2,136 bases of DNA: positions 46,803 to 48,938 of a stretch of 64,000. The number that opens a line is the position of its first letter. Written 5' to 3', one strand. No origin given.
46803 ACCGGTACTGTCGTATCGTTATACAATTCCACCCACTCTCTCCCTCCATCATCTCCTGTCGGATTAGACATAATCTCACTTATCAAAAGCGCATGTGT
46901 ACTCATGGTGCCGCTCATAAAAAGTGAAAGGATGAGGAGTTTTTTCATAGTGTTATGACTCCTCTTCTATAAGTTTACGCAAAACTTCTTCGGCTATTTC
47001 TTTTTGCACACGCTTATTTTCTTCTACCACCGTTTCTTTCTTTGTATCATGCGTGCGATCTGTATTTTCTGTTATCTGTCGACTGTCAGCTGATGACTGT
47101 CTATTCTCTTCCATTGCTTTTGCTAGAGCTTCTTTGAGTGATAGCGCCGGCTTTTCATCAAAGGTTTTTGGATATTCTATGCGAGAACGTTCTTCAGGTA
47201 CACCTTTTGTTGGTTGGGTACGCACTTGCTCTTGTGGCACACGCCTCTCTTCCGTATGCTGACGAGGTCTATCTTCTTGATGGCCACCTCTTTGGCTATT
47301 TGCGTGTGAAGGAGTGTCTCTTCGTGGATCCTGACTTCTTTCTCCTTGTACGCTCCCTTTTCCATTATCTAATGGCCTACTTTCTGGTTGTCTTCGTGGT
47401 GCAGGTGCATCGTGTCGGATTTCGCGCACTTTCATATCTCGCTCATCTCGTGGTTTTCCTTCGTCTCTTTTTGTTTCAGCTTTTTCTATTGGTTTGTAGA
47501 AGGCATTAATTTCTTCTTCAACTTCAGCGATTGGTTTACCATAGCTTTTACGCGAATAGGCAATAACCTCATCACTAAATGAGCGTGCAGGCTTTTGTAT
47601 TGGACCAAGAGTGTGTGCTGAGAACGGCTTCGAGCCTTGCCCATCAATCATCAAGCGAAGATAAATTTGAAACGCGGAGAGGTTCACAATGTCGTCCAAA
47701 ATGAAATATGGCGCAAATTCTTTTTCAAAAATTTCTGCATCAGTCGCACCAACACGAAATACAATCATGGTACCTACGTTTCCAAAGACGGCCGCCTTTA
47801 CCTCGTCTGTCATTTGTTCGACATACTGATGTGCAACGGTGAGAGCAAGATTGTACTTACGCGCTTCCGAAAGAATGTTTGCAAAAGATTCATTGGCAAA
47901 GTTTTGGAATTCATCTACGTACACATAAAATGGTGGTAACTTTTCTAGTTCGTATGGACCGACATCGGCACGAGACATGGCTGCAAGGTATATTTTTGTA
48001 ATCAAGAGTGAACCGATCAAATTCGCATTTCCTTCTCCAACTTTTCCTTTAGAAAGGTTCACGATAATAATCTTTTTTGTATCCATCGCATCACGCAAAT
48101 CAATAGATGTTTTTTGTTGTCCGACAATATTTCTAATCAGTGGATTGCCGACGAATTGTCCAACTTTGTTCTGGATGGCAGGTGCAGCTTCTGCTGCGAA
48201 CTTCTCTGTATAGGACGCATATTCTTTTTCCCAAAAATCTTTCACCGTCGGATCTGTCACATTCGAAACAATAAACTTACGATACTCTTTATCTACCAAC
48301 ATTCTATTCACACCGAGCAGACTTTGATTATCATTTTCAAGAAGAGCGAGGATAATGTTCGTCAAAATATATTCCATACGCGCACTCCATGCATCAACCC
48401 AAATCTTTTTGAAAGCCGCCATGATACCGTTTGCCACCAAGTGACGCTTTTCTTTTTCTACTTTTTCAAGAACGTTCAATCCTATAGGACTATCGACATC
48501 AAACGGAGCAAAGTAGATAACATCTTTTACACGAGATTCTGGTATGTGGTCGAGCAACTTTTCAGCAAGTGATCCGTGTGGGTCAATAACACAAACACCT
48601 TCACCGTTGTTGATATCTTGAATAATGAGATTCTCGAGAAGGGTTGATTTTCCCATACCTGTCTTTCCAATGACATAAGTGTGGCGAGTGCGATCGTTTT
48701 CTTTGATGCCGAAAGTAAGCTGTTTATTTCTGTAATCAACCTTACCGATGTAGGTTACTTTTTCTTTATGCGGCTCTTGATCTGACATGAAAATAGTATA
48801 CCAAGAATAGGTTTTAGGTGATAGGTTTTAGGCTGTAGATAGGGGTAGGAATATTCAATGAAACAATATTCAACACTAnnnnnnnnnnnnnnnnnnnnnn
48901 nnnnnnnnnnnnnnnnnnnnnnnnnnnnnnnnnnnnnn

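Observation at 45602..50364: Operon linking a VirD4/TraG-like coupling ATPase with a secreted lamin-tail-domain protein and a GH-like exo-enzyme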

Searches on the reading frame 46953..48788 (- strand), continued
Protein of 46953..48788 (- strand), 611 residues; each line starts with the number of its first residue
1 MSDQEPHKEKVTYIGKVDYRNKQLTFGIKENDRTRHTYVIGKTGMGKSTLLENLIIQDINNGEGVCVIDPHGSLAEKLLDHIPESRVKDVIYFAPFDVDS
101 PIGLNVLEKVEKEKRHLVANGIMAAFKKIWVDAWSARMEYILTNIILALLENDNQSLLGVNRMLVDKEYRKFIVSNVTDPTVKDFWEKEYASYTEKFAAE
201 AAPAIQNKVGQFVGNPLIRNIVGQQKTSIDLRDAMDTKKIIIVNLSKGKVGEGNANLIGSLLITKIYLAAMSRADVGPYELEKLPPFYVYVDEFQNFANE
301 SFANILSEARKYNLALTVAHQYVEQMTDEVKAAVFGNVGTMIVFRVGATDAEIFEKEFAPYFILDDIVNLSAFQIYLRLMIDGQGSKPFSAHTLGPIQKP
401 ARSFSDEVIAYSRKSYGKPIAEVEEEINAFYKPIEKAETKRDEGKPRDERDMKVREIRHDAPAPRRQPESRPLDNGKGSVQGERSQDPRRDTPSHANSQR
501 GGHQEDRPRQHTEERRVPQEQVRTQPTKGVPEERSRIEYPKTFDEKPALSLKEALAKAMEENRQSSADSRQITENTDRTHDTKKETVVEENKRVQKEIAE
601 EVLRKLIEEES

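Call 90: search_protein_families(library=pfam, proteins=[L025:6792-9287:+, L074:9559-11346:+, L021:5270-6601:+, L031:6438-7967:+, L028:4463-5587:+, L020:16408-17313:+, L046:9244-10032:-, L061:13523-15178:+], max_evalue=0.0001)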
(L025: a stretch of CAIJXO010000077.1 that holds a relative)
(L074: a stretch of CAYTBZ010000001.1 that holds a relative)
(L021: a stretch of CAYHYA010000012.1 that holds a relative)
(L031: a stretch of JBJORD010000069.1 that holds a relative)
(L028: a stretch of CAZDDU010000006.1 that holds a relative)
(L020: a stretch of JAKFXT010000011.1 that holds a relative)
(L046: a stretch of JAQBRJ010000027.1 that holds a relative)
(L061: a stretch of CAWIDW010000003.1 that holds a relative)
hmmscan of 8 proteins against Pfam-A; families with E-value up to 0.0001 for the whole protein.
L025:6792-9287:+ (831 aa): 5 families
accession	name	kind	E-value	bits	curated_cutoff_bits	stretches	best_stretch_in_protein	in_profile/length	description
PF07517.20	SecA_DEAD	-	2e-125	418.3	24.6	1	5-418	2-289/290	SecA DEAD-like domain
PF21090.3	P-loop_SecA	-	1.2e-77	260.6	27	1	435-612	2-205/205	SecA P-loop domain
PF07516.18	SecA_SW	-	6.2e-45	154.2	26.7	2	685-769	115-197/200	SecA Wing and Scaffold domain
PF01043.26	SecA_PP_bind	-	1.1e-40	139.1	23.5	1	267-375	2-110/110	SecA preprotein cross-linking domain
PF02810.21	SEC-C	-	9.1e-10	38.7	20.4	1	812-829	1-18/19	SEC-C motif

L074:9559-11346:+ (595 aa): 2 families
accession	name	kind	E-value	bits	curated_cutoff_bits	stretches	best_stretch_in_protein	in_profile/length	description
PF01411.24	tRNA-synt_2c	-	3.7e-141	471.8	30.3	1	6-455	1-446/552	tRNA synthetases class II (A)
PF07973.19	tRNA_SAD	-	2.5e-16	59.8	24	1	548-590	1-43/44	Threonyl and Alanyl tRNA synthetase second additional domain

L021:5270-6601:+ (443 aa): 3 families
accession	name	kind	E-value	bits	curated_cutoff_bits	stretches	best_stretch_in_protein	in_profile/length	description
PF01225.30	Mur_ligase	-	2.3e-25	89.2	21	1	17-116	1-93/95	Mur ligase family, catalytic domain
PF08245.18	Mur_ligase_M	-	2.7e-22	80.1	24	1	122-249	1-147/200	Mur ligase middle domain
PF02875.26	Mur_ligase_C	-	1.9e-21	77.7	28.4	1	297-428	1-127/127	Mur ligase, glutamate ligase domain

L031:6438-7967:+ (509 aa): 3 families
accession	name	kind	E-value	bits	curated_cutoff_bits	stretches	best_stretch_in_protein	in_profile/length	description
PF00768.25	Peptidase_S11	-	1.2e-25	90.8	27.6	1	266-486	6-235/239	D-alanyl-D-alanine carboxypeptidase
PF03734.19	YkuD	-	1.2e-10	42.6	23.4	1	138-251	2-146/146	L,D-transpeptidase catalytic domain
PF13354.11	Beta-lactamase2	-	1.4e-07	31.5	22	1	278-415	5-149/214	Beta-lactamase enzyme family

L028:4463-5587:+ (374 aa): 6 families
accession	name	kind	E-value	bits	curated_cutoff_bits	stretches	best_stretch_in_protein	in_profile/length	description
PF00534.26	Glycos_transf_1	-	1.5e-40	139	26.4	1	181-351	4-171/172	Glycosyl transferases group 1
PF13692.12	Glyco_trans_1_4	-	6.4e-35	120.9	27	1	194-338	3-142/142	Glycosyl transferases group 1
PF13439.12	Glyco_transf_4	-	4.5e-13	50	28.5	1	19-177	1-168/170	Glycosyltransferase Family 4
PF20706.3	GT4-conflict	-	2.6e-11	43.6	26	1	140-337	142-356/385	Family 4 Glycosyltransferase in conflict systems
PF13579.12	Glyco_trans_4_4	-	2e-07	31.9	29.7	1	20-174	1-158/158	Glycosyl transferase 4-like domain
PF13524.12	Glyco_trans_1_2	-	4e-07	30.5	25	1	211-360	6-136/144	Glycosyl transferase-like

L020:16408-17313:+ (302 aa): 8 families
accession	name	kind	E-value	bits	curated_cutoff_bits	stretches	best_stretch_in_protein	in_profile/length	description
PF01370.27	Epimerase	-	9.2e-60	202.5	20.9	1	8-242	1-240/240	NAD dependent epimerase/dehydratase family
PF16363.11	GDP_Man_Dehyd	-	2.7e-53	182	27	1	10-297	2-331/332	GDP-mannose 4,6 dehydratase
PF01073.25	3Beta_HSD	-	2.2e-25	89.7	22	1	9-230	1-231/280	3-beta hydroxysteroid dehydrogenase/isomerase family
PF02719.21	Polysacc_synt_2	-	7.6e-17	61.9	20.2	1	8-255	1-242/293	Polysaccharide biosynthesis protein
PF04321.23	RmlD_sub_bind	-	1.2e-09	38.1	27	1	7-278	2-249/287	RmlD substrate binding domain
PF13460.12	NAD_binding_10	-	9.6e-08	32.5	27.2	1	12-136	1-116/184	NAD(P)H-binding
PF05368.20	NmrA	-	1.5e-07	31.8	27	1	5-120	2-107/298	NmrA-like family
PF07993.18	NAD_binding_4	-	4.3e-05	23.2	20.1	0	66-138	85-154/258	Male sterility protein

L046:9244-10032:- (262 aa): 3 families
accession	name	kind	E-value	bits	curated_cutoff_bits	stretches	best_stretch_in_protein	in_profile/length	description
PF00535.33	Glycos_transf_2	-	1.1e-30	107.2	23.3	1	18-152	1-139/168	Glycosyl transferase family 2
PF10111.15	Glyco_tranf_2_2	-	2.7e-18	66.9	27.3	1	19-220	4-222/276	Glycosyltransferase like family 2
PF13641.12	Glyco_tranf_2_3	-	2.7e-09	37.8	27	1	17-131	3-122/230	Glycosyltransferase like family 2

L061:13523-15178:+ (551 aa): 4 families
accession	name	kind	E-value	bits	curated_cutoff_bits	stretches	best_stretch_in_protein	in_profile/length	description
PF03023.19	MurJ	-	7.3e-80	269.2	27.4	1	45-488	11-434/451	Lipid II flippase MurJ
PF01554.23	MatE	-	1.6e-08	34.9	24.9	1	250-401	14-160/161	MatE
PF13440.11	Polysacc_synt_3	-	4.2e-08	33.2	23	1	58-341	14-286/293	Polysaccharide biosynthesis protein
PF01943.22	Polysacc_synt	-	3.1e-07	30.5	28.2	1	17-296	7-273/274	Polysaccharide biosynthesis protein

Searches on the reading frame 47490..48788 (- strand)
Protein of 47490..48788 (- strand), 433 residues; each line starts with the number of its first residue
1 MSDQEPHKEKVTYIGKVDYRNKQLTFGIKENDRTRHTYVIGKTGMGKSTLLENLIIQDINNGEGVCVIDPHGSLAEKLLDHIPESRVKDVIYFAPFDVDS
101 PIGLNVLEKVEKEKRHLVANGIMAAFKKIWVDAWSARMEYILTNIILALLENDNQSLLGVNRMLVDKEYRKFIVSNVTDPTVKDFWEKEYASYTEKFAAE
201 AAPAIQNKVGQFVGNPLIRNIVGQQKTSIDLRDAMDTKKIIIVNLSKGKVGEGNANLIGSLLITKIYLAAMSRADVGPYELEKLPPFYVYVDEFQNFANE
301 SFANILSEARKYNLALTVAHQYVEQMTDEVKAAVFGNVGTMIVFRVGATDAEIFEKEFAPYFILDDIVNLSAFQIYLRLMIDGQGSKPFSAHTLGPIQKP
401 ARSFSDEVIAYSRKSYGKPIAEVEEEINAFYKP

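Call 76: search_dna_similar(query=window:47490-48788:-, collection=plasmids, mode=protein, max_evalue=0.001, max_rows=15)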
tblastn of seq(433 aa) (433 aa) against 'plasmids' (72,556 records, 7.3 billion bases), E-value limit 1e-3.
Records with a match: 661; places in all: 672; records where one place covers at least 80% of the query: 239.
Best place of each record, by identity: <60% 661.
By first word of the organism name: Bacillus 311; Streptomyces 111; Staphylococcus 33; Clostridium 25; Natrinema 12; Sulfolobus 12; Haladaptatus 11; Lactobacillus 11; Pseudomonas 9; Priestia 8; and 68 more.
By predicted mobility (MOB-suite, as given by PLSDB): non-mobilizable 462; conjugative 125; mobilizable 74.
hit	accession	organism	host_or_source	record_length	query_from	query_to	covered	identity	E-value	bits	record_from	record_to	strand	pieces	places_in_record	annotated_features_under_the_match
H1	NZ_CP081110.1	Sulfitobacter mediterraneus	-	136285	11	395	89%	41.3%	4e-93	314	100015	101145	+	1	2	type IV secretion system DNA-binding domain-containing protein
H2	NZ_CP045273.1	Priestia megaterium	pure culture,Paper surface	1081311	33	428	82%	38.1%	7e-18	260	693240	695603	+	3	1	none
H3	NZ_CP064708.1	Bradyrhizobium sp. 131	Acmispon strigosus,cell culture,root ...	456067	24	396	86%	33.5%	1e-60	220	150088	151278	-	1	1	type IV secretion system DNA-binding domain-containing protein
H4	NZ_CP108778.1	Embleya sp. NBC_00896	-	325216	11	419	94%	30.1%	7e-56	206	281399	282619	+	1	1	type IV secretory system conjugative DNA transfer family protein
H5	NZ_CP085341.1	Haladaptatus halobius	cell culture,saline soil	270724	27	431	94%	30.1%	2e-34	143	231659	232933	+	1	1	type IV secretion system DNA-binding domain-containing protein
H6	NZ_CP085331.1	Haladaptatus salinisoli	cell culture,saline soil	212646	27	426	92%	30.1%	4e-34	142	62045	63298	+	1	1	type IV secretion system DNA-binding domain-containing protein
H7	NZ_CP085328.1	Haladaptatus salinisoli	cell culture,saline soil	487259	35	427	91%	30.3%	2e-37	152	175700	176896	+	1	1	type IV secretion system DNA-binding domain-containing protein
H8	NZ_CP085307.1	Haladaptatus pallidirubidus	cell culture,saline soil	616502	35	427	91%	29.5%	1e-37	152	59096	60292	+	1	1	type IV secretion system DNA-binding domain-containing protein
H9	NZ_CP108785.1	Embleya sp. NBC_00888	-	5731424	27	417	90%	29.6%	4e-52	195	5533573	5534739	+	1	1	none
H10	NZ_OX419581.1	Bacillus subtilis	garden soil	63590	14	429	96%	27.7%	3e-29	128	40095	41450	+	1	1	DUF87 domain-containing protein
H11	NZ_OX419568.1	Bacillus subtilis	garden soil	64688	14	429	96%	27.7%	3e-29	128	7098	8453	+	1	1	DUF87 domain-containing protein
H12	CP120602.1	Bacillus subtilis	cell culture,cornstarch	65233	14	429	96%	27.7%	4e-29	128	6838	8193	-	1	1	DUF87 domain-containing protein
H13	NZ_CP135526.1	Halomontanus rarus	Salt lake,Salt lake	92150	35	432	92%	29.0%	5e-39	157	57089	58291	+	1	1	TraM recognition domain-containing protein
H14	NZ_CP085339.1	Haladaptatus halobius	cell culture,saline soil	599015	35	427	91%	29.3%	1e-37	153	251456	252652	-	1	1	type IV secretion system DNA-binding domain-containing protein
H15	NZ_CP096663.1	Halorussus limi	cell culture,saline soil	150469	35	431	92%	28.6%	1e-36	150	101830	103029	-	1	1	TraM recognition domain-containing protein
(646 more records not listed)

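Call 77: search_dna_similar(query=window:47490-48788:-, collection=phages, mode=protein, max_evalue=0.001, max_rows=10)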
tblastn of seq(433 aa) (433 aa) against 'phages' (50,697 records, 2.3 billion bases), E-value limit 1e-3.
Records with a match: 50; places in all: 50; records where one place covers at least 80% of the query: 47.
Best place of each record, by identity: <60% 50.
By first word of the organism name: Bacillus 44; Deep-sea 2; Lysinibacillus 2; Microcystis 1; Brevibacillus 1.
By host as written in the record: Bacillus subtilis 13; Bacillus subtilis BEST7003 7; - 5; Bacillus cereus 4; Bacillus sp. S4 3; Bacillus megaterium str. ATCC 43725 2; Bacillus subtilis Delta6 2; Bacillus cereus HER1399 2; and 9 more.
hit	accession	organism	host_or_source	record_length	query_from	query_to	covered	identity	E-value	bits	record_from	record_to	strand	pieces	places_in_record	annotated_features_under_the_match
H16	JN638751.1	Bacillus phage G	Bacillus megaterium str. ATCC 43725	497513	39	429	90%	26.8%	7e-36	146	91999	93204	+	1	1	156: gp156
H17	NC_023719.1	Bacillus phage G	Bacillus megaterium str. ATCC 43725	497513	39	429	90%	26.8%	7e-36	146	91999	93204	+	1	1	156: gp156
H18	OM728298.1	Bacillus phage vB_BsuM-Goe16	Bacillus subtilis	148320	39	427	90%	23.4%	8e-14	80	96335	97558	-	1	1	hypothetical protein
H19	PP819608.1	Bacillus phage Adastra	Bacillus subtilis CU 1065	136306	39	427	90%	23.3%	4e-14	81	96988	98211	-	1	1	hypothetical protein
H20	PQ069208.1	Bacillus phage S4-1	Bacillus sp. S4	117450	39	427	90%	23.2%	2e-19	97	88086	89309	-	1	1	record has no annotation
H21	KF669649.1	Bacillus phage CampHawk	Bacillus subtilis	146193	39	427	90%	23.2%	3e-14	81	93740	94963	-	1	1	hypothetical protein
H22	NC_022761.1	Bacillus phage CampHawk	Bacillus subtilis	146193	39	427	90%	23.2%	3e-14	81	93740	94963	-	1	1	hypothetical protein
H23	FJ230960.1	Bacillus phage SPO1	Bacillus subtilis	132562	39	427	90%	23.2%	4e-14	81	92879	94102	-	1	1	27.4: gp27.4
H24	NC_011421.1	Bacillus phage SPO1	Bacillus subtilis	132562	39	427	90%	23.2%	4e-14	81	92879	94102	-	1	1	27.4: gp27.4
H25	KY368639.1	Bacillus phage vB_BsuM-Goe2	Bacillus subtilis Goe2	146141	39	427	90%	23.2%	4e-14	81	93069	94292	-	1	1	hypothetical protein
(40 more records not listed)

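Call 78: get_annotated_region(hit=H1, flank=6000)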
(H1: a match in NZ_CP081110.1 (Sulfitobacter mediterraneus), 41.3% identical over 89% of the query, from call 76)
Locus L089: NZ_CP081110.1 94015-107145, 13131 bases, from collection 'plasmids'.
description: Sulfitobacter mediterraneus strain M342 plasmid unnamed1, complete sequence
organism: Sulfitobacter mediterraneus (NCBI taxid 83219)
taxonomy: Bacteria; Pseudomonadota; Alphaproteobacteria; Rhodobacterales; Roseobacteraceae; Sulfitobacter; Sulfitobacter mediterraneus
host: -; source: -; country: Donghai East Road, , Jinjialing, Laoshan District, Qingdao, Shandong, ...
typing (MOB-suite, as given by PLSDB): non-mobilizable
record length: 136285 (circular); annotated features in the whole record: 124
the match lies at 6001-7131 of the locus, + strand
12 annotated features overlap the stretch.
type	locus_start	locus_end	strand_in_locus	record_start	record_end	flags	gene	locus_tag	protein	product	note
CDS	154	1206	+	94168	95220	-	-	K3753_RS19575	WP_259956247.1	helix-turn-helix domain-containing protein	-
CDS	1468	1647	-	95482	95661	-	-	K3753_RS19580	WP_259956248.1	hypothetical protein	-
CDS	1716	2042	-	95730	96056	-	-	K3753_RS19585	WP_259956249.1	hypothetical protein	-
CDS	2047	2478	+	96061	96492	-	-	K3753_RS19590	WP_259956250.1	hypothetical protein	-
CDS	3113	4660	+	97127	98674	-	-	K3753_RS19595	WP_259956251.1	recombinase family protein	GO:0006310 - DNA recombination [Evidence IEA]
CDS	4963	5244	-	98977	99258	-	-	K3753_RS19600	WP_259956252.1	hypothetical protein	-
CDS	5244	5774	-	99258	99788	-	-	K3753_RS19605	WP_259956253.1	DUF3768 domain-containing protein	-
CDS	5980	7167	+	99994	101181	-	-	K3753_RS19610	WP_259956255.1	type IV secretion system DNA-binding domain-containing protein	-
CDS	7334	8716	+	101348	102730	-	-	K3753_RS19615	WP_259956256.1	transposase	GO:0006313 - DNA transposition [Evidence IEA]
CDS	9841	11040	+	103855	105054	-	-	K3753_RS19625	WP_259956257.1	IS91 family transposase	-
CDS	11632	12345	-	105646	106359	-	-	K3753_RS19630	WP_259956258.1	alpha/beta hydrolase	-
CDS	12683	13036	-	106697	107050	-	-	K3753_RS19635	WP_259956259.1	hypothetical protein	-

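Call 79: get_annotated_region(hit=H3, flank=6000)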
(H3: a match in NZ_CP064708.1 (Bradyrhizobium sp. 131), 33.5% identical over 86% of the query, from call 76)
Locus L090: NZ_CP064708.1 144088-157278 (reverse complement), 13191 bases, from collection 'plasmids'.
description: Bradyrhizobium sp. 131 plasmid p131_1, complete sequence
organism: Bradyrhizobium sp. 131 (NCBI taxid 2782609)
taxonomy: Bacteria; Pseudomonadota; Alphaproteobacteria; Hyphomicrobiales; Nitrobacteraceae; Bradyrhizobium; Bradyrhizobium sp. 131
host: -; source: Acmispon strigosus,cell culture,root nodule; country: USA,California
typing (MOB-suite, as given by PLSDB): non-mobilizable
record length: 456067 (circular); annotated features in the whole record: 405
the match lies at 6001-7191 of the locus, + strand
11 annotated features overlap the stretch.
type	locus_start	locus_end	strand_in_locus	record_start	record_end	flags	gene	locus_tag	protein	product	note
CDS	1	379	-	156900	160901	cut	-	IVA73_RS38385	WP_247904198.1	CHAT domain-containing protein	-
CDS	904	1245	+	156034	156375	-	-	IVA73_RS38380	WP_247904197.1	hypothetical protein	-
CDS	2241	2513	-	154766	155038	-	-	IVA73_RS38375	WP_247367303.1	hypothetical protein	-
CDS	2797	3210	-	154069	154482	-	-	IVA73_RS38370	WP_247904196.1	hypothetical protein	-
CDS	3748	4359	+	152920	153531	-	-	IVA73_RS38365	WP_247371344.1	hypothetical protein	-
CDS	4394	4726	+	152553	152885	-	-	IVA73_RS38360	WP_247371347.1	hypothetical protein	-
CDS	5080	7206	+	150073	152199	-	-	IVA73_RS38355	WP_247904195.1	type IV secretion system DNA-binding domain-containing protein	-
CDS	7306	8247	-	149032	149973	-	-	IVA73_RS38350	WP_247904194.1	hypothetical protein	-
CDS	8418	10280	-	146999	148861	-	-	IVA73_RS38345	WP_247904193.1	CHAT domain-containing protein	-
CDS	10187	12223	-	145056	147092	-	-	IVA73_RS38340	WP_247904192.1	tetratricopeptide repeat protein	-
CDS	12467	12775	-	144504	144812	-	-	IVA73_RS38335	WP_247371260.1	hypothetical protein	-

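Call 80: get_annotated_region(hit=H10, flank=6000)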
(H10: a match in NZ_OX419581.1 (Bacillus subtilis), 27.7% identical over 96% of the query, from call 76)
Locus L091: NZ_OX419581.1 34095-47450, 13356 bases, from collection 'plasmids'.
description: Bacillus subtilis isolate NRS6116 plasmid NRS6116_2, complete sequence
organism: Bacillus subtilis (NCBI taxid 1423)
taxonomy: Bacteria; Bacillota; Bacilli; Bacillales; Bacillaceae; Bacillus; Bacillus subtilis
host: -; source: garden soil; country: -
typing (MOB-suite, as given by PLSDB): non-mobilizable
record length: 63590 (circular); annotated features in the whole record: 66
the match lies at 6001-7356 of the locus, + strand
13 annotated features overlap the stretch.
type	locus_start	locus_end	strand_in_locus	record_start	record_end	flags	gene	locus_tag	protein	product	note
CDS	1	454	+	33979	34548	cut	-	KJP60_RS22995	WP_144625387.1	hypothetical protein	-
CDS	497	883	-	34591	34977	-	-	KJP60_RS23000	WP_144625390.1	hypothetical protein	-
CDS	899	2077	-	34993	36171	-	-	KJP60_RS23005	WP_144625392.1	hypothetical protein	-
CDS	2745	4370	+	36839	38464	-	-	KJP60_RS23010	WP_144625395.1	hypothetical protein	-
CDS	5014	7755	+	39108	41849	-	-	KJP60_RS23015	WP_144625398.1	DUF87 domain-containing protein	-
CDS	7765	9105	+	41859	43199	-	-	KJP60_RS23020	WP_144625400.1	replication-relaxation family protein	-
CDS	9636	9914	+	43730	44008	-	-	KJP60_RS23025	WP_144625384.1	hypothetical protein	-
CDS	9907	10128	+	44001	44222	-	-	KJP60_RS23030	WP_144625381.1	hypothetical protein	-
CDS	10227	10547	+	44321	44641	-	-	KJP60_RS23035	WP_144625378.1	hypothetical protein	-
CDS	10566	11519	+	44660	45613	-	-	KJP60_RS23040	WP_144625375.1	conjugal transfer protein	-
CDS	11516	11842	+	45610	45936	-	-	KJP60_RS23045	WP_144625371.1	TcpD family membrane protein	-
CDS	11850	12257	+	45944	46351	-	-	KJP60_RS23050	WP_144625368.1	TcpE family conjugal transfer membrane protein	-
CDS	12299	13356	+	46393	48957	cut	-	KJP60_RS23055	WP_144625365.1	ATP-binding protein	-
